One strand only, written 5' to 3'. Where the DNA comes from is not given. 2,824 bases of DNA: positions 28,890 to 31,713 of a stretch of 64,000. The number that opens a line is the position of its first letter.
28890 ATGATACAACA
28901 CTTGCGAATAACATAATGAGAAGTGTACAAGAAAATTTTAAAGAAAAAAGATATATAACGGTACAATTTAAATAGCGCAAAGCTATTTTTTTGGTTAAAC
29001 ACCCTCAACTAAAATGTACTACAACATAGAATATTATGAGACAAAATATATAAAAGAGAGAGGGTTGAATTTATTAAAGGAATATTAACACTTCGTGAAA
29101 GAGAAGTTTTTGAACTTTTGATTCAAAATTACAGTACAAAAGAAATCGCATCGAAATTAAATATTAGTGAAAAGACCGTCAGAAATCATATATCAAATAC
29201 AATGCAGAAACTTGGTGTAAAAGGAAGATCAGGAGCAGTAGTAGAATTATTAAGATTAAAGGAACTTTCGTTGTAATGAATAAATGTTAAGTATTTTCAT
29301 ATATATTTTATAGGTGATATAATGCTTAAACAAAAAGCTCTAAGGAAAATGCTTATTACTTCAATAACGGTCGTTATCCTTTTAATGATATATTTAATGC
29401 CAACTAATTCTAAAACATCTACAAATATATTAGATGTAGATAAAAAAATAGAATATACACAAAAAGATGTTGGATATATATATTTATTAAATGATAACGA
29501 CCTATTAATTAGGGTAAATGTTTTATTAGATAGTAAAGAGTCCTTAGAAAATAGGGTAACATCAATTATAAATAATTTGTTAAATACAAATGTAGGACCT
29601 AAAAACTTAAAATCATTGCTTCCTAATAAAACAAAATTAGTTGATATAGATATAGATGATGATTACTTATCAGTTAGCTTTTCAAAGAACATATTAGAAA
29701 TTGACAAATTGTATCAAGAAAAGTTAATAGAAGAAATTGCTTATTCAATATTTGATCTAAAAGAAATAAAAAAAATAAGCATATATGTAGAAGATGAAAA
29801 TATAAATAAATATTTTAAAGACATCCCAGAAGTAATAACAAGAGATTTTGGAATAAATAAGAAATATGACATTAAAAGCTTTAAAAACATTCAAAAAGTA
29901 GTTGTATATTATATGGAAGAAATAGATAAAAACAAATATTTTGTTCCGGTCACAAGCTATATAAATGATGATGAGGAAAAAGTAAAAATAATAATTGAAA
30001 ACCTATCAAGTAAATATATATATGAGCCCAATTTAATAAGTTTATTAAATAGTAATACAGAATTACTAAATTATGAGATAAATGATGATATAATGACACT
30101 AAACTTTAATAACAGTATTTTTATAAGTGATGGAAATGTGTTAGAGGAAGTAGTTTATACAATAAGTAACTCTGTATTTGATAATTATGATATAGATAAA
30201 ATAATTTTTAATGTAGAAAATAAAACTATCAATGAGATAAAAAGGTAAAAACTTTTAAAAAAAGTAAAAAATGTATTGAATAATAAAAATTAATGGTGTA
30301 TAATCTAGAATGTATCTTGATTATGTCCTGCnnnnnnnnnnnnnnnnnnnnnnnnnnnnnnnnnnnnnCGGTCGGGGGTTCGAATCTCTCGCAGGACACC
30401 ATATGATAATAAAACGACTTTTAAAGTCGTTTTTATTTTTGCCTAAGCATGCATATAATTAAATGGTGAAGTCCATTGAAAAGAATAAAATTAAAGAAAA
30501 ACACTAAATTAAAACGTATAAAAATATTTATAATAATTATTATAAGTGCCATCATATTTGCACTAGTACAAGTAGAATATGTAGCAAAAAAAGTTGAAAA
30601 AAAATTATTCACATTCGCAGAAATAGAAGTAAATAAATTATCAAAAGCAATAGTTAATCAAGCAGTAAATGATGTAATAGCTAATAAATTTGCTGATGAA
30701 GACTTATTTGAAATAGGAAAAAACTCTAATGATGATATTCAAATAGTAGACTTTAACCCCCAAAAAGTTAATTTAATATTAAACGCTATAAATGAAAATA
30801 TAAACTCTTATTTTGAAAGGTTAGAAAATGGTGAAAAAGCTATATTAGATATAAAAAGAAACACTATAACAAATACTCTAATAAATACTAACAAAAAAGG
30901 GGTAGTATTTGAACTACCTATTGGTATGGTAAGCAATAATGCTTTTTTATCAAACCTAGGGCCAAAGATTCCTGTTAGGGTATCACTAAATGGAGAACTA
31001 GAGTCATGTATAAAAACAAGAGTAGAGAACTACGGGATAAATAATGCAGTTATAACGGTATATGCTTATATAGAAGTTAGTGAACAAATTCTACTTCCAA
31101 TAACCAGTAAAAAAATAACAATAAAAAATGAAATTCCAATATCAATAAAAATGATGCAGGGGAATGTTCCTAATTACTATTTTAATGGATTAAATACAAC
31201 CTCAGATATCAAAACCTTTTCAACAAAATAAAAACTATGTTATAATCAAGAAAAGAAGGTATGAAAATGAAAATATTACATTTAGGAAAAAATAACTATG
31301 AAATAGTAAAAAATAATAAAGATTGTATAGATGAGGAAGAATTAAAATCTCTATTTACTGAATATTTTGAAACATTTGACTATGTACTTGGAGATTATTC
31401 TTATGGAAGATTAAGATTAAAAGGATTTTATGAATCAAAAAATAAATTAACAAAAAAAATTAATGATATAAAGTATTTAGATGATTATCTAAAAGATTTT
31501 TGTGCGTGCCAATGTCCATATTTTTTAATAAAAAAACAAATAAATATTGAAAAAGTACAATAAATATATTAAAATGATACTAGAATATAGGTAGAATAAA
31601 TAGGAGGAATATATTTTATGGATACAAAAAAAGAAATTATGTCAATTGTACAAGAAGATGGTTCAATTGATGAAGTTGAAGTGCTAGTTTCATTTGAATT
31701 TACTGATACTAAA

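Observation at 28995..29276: GerE orthologue without a canonical start codon (probable ATT initiation) behind a SigK-like promoter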

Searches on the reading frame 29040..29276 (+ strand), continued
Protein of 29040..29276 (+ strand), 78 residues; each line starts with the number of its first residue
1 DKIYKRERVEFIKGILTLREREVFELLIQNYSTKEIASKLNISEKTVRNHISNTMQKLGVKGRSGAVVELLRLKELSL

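Call 15: find_encoding_contigs(protein=P0001, flank=3000, max_places=3)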
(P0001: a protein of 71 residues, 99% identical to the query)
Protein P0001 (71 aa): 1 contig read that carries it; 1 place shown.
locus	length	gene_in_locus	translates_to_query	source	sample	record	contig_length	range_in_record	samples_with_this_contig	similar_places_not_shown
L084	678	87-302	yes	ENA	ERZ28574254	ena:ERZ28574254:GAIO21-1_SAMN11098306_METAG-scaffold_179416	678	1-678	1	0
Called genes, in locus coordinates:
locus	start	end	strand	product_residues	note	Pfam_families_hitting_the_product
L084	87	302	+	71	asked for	PF04297:UPF0122 (weak), PF00196:GerE, PF04545:Sigma70_r4, PF08281:Sigma70_r4_2, PF08279:HTH_11 (weak)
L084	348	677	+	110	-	?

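Call 20: find_encoding_contigs(protein=P0005, flank=1500, max_places=1)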
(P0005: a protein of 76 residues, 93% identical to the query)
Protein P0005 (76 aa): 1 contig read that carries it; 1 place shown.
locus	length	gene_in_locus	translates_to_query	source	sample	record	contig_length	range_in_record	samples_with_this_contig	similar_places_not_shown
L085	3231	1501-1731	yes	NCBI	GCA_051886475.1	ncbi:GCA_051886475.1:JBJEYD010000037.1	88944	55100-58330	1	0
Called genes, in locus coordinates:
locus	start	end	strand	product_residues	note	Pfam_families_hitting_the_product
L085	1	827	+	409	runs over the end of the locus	PF06838:Met_gamma_lyase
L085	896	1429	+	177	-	PF12685:SpoIIIAH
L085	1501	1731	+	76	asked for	PF04297:UPF0122 (weak), PF00196:GerE, PF04545:Sigma70_r4, PF08281:Sigma70_r4_2, PF13384:HTH_23 (weak), PF13542:HTH_Tnp_ISL3 (weak), PF08279:HTH_11 (weak), PF14493:HTH_40 (weak), +1 more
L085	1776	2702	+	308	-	PF10646:Germane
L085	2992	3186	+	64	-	-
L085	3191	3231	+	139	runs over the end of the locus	-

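Call 21: find_encoding_contigs(protein=P0008, flank=1500, max_places=1)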
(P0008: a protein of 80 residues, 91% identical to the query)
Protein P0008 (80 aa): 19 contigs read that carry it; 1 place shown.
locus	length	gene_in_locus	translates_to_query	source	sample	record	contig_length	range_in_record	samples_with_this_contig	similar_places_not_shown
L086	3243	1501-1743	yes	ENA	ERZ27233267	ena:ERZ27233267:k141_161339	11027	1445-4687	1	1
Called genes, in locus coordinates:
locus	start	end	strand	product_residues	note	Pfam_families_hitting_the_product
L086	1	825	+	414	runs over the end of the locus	PF06838:Met_gamma_lyase, PF01053:Cys_Met_Meta_PP (weak)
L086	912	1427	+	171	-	PF12685:SpoIIIAH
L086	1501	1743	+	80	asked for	PF04297:UPF0122 (weak), PF08281:Sigma70_r4_2, PF00196:GerE, PF04545:Sigma70_r4, PF08279:HTH_11 (weak), PF14493:HTH_40 (weak)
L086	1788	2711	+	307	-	PF10646:Germane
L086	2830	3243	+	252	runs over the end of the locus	PF02463:SMC_N (weak), PF00005:ABC_tran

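Call 22: find_encoding_contigs(protein=P0020, flank=1500, max_places=1)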
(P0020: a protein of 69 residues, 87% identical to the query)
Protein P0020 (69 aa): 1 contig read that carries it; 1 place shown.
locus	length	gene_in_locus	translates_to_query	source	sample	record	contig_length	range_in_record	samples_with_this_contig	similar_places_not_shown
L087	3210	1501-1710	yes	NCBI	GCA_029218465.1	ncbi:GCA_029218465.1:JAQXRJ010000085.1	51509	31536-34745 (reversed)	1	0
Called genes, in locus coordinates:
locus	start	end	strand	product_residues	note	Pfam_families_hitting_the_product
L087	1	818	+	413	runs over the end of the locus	PF06838:Met_gamma_lyase, PF01053:Cys_Met_Meta_PP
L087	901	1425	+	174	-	PF12685:SpoIIIAH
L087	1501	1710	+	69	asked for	PF00196:GerE, PF04545:Sigma70_r4 (weak), PF08281:Sigma70_r4_2, PF13518:HTH_28 (faint)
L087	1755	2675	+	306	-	PF10646:Germane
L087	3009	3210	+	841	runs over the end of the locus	PF09586:YfhO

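Call 23: find_encoding_contigs(protein=P0094, flank=1500, max_places=1)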
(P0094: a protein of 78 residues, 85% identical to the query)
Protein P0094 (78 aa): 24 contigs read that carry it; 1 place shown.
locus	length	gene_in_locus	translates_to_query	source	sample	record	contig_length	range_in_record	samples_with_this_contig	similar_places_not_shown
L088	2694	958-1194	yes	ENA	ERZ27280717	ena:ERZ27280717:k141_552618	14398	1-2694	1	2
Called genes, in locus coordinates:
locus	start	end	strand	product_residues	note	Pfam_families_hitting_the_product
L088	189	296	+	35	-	-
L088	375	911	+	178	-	PF12685:SpoIIIAH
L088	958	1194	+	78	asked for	PF00196:GerE, PF04545:Sigma70_r4, PF08281:Sigma70_r4_2, PF08279:HTH_11 (weak)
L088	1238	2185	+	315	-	PF10646:Germane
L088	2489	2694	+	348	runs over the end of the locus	PF19789:DUF6273 (faint)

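Call 38: search_solved_structures(query=window:29073-29273:+, max_evalue=1e-8, show_alignments=1)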
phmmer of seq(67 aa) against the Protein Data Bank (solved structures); distinct sequences matched with E-value up to 1e-8: 5.
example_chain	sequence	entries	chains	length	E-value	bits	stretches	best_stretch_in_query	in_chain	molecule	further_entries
1fse_A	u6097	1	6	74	2.2e-26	93.6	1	2-67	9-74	GERE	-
6jqs_A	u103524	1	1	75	7.2e-25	88.8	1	3-67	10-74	DNA-binding response regulator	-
7x1k_A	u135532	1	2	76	1.1e-09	41.4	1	4-60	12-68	Chemotaxis protein CheY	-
7ve4_A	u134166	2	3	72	2.1e-09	40.5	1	4-58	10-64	DNA-binding response regulator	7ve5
2rnj_A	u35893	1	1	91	4e-09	39.6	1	4-58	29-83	Response regulator protein vraR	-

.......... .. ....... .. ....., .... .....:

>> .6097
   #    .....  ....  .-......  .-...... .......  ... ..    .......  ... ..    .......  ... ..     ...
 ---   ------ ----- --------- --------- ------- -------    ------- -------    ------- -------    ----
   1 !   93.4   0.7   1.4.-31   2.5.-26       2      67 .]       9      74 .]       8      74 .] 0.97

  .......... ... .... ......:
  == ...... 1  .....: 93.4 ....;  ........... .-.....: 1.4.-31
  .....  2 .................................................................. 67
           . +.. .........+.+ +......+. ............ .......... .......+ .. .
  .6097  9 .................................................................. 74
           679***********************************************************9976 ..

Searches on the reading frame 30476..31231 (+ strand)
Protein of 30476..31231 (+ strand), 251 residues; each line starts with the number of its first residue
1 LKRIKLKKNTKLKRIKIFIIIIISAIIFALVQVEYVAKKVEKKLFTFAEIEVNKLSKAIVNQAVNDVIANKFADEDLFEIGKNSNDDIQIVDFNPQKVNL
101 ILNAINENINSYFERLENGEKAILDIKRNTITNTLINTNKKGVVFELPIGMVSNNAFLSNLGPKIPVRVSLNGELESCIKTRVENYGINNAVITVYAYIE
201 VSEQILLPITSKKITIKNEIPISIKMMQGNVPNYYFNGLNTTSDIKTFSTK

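Call 7: search_protein_families(library=ncbifam, proteins=[window:30476-31231:+])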
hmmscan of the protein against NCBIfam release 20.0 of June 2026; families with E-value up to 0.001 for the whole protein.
window:30476-31231:+ (251 aa): 1 family
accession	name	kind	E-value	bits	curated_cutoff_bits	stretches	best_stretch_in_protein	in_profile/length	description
TIGR02832.1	spo_yunB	equivalog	7.9e-40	136.6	111.9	1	15-237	4-202/204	sporulation protein YunB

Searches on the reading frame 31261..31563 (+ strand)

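Call 7: search_protein_families(library=ncbifam, proteins=[window:31261-31563:+])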
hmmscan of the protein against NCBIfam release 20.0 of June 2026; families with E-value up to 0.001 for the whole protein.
window:31261-31563:+ (100 aa): 0 families

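Call 44: search_protein_families(library=pfam, proteins=[window:31261-31563:+], max_evalue=0.00001)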
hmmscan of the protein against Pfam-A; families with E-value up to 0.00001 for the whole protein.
window:31261-31563:+ (100 aa): 1 family
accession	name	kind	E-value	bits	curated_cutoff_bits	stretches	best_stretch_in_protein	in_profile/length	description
PF06265.16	YutD-like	-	7.5e-26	90.4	25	1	9-91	3-85/85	Putative antitoxin YutD-like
